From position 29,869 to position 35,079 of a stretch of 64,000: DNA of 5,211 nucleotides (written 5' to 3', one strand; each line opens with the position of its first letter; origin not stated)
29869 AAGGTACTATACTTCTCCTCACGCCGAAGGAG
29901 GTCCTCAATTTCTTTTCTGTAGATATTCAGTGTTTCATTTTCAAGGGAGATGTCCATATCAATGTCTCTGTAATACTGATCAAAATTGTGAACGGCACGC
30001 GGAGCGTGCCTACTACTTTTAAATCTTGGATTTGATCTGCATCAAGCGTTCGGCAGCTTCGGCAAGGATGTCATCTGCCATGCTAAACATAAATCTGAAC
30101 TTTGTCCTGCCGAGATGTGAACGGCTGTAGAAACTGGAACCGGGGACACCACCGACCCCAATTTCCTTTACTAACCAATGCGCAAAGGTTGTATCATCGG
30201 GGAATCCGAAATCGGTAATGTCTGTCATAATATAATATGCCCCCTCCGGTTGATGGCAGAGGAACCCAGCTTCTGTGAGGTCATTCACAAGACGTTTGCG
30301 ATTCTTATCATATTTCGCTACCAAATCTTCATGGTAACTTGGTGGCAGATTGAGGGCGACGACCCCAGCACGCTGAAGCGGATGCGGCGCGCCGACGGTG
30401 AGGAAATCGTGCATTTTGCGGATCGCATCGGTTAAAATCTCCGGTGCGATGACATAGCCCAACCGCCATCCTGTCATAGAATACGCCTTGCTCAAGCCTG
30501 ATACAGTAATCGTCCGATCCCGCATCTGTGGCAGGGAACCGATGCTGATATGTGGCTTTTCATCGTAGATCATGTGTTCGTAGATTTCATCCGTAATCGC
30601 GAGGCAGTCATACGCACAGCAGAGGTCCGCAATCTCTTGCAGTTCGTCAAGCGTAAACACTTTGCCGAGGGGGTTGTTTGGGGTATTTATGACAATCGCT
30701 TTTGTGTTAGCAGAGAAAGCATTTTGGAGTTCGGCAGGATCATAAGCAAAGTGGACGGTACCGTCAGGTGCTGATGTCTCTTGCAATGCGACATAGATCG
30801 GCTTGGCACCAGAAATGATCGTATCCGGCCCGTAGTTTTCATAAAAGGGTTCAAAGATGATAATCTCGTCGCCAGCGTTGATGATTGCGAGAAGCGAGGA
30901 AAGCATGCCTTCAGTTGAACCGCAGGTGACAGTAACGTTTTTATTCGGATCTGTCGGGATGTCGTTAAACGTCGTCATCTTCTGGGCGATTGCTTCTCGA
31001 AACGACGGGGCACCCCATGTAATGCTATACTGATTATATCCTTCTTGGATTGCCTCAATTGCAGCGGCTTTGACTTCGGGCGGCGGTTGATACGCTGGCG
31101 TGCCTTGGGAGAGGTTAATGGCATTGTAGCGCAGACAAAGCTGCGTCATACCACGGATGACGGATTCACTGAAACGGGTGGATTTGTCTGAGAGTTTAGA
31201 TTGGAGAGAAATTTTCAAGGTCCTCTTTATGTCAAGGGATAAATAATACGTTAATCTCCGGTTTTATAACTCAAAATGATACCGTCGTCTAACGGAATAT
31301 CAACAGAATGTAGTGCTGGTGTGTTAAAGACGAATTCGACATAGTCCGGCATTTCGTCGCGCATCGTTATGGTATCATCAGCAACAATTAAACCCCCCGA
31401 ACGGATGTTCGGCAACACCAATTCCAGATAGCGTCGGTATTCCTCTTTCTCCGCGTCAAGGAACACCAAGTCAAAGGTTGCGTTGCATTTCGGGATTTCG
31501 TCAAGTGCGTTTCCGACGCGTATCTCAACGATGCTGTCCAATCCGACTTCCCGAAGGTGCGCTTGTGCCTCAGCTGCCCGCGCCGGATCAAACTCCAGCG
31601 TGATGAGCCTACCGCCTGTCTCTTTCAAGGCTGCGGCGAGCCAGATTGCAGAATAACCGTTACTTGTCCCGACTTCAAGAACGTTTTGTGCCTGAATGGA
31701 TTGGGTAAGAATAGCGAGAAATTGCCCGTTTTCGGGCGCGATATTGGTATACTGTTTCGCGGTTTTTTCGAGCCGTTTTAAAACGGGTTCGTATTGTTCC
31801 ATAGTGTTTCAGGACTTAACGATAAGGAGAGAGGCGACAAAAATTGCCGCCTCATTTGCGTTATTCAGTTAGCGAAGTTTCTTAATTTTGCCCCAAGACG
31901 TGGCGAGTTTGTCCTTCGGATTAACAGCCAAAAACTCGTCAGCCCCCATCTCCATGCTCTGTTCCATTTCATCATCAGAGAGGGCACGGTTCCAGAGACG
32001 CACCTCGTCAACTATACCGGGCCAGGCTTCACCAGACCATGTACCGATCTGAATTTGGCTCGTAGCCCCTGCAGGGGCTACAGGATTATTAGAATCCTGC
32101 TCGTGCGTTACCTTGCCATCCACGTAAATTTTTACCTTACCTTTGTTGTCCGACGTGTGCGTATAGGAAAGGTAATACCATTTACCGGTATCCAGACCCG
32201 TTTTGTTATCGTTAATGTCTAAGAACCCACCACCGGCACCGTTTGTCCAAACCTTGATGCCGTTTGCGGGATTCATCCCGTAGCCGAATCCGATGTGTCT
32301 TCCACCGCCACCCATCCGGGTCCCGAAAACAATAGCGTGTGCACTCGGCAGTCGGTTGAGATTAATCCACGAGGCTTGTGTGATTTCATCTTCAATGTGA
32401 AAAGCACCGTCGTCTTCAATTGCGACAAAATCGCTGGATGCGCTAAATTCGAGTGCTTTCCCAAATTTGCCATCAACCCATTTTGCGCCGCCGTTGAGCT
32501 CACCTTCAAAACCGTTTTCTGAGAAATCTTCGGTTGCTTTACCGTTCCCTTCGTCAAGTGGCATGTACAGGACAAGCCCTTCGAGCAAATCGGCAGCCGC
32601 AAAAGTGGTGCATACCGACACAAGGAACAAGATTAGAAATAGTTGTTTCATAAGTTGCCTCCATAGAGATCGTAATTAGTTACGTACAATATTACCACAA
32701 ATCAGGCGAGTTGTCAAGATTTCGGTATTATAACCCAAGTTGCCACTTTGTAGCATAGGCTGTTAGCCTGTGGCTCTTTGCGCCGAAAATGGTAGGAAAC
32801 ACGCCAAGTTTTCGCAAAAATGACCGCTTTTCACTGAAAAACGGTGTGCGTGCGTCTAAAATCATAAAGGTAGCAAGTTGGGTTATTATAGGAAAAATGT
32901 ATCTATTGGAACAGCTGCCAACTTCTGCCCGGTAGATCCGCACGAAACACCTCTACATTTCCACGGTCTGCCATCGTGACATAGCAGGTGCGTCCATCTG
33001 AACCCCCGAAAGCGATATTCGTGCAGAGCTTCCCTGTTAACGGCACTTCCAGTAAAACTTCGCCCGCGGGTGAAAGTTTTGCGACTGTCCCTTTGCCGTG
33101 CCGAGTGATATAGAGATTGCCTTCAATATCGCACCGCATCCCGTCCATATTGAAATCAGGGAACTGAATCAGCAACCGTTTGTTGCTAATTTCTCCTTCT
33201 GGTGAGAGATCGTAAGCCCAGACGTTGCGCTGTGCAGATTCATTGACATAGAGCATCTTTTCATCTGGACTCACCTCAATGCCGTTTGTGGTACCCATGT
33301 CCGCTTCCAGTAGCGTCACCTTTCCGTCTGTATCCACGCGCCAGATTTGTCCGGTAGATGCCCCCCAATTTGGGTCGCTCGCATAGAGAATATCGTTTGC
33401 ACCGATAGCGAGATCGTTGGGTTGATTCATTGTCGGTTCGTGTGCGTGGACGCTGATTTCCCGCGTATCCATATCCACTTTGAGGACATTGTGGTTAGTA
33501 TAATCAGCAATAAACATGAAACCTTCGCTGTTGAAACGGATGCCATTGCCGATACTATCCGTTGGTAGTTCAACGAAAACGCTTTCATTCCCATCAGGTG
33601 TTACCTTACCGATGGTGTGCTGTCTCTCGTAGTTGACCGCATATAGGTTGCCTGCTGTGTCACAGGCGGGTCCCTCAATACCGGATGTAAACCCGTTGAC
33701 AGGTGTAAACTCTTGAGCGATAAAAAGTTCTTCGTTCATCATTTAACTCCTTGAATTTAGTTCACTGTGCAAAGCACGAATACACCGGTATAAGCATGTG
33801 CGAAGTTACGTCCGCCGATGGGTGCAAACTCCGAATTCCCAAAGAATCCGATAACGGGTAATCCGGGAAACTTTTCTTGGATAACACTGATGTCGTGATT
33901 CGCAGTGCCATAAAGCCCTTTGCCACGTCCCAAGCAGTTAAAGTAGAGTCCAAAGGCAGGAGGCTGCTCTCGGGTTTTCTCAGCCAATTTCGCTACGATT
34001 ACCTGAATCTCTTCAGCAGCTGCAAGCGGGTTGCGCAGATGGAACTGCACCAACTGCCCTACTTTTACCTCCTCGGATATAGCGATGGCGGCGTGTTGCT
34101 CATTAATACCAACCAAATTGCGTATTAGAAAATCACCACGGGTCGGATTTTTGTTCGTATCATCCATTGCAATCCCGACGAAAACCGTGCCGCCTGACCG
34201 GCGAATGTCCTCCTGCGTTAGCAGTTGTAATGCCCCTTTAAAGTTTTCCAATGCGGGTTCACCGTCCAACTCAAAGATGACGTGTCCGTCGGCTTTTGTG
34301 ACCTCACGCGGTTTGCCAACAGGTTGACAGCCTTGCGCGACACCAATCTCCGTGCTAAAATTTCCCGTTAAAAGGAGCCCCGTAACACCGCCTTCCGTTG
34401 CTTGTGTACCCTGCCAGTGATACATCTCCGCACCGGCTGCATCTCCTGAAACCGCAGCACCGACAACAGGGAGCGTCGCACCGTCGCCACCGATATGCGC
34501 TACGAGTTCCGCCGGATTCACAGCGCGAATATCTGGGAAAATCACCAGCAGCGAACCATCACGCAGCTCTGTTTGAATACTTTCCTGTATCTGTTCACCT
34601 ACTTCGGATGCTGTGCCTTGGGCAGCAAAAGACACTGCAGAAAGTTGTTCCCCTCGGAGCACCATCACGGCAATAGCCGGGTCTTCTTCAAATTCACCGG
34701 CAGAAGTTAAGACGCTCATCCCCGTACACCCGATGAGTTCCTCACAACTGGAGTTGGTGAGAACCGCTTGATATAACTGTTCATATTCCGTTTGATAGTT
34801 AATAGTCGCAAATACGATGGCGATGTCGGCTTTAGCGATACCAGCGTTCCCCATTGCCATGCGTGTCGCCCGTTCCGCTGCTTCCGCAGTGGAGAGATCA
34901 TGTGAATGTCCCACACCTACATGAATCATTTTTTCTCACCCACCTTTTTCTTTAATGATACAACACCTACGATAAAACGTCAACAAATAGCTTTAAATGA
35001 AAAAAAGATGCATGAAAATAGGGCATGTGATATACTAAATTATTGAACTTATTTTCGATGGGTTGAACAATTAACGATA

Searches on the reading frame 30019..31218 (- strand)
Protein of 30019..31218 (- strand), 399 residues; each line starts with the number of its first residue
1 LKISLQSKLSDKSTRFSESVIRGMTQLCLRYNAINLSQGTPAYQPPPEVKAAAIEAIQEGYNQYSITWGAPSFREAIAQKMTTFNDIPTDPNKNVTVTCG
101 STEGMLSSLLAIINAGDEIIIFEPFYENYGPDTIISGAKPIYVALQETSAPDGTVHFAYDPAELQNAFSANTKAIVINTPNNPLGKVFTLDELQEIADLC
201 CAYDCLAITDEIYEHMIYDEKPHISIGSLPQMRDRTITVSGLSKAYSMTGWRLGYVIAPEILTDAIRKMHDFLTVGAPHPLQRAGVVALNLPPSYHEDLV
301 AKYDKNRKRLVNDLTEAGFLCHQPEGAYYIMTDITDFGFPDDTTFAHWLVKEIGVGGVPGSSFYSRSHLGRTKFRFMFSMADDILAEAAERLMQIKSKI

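Call 54: search_protein_families(library=pfam, proteins=[window:30019-31218:-], max_evalue=0.0001)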
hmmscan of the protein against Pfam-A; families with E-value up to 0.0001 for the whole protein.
window:30019-31218:- (399 aa): 1 family
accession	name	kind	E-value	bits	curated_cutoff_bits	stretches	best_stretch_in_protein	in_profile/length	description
PF00155.27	Aminotran_1_2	-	2e-64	218.5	19.7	1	33-392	3-361/361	Aminotransferase class I and II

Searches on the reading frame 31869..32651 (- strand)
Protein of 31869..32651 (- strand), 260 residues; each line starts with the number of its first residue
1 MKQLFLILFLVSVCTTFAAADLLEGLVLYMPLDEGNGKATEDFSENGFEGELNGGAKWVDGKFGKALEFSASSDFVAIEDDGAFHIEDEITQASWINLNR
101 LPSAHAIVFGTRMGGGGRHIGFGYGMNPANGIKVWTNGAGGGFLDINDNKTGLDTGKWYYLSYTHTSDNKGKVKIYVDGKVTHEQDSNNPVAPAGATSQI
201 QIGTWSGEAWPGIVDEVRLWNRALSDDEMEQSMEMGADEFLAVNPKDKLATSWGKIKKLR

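Call 54: search_protein_families(library=pfam, proteins=[window:31869-32651:-], max_evalue=0.0001)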
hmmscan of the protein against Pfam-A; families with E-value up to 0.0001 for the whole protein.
window:31869-32651:- (260 aa): 1 family
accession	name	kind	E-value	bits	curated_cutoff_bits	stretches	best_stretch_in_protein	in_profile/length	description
PF13385.13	Laminin_G_3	-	3.3e-23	83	27.6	1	72-228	3-149/151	Concanavalin A-like lectin/glucanases superfamily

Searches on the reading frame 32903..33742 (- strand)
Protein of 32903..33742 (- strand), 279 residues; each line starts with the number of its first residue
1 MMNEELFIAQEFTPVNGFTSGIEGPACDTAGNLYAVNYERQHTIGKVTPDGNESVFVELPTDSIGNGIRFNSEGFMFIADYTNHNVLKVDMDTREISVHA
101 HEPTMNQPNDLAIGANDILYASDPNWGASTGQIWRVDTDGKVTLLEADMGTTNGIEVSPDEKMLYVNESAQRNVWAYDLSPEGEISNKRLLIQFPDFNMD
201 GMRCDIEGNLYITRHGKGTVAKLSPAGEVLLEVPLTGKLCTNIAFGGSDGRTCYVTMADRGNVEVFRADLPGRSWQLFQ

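Call 54: search_protein_families(library=pfam, proteins=[window:32903-33742:-], max_evalue=0.0001)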
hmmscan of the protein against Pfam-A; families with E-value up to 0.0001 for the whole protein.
window:32903-33742:- (279 aa): 4 families
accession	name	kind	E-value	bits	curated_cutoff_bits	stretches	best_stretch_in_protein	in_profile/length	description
PF08450.18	SGL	-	3.7e-43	148.3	26.3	1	23-258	3-245/246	SMP-30/Gluconolactonase/LRE-like region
PF24684.1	Vgb_lyase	-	1.1e-07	31.4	50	1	31-229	66-255/290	Virginiamycin B lyase family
PF21959.2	DUF6923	-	1e-05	25.9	27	0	64-146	89-168/234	Repeat of unknown function (DUF6923)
PF01731.26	Arylesterase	-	2.4e-05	24.9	21.3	0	148-178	52-82/86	Arylesterase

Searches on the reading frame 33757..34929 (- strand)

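Call 54: search_protein_families(library=pfam, proteins=[window:33757-34929:-], max_evalue=0.0001)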
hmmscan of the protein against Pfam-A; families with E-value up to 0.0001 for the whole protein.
window:33757-34929:- (390 aa): 2 families
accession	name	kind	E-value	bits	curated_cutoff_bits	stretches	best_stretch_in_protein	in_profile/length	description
PF08495.15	FIST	-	1.9e-30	106.6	23.2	1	35-224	1-189/189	FIST N domain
PF10442.14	FIST_C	-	8.8e-22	78.1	28.5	1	239-370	13-131/131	FIST C domain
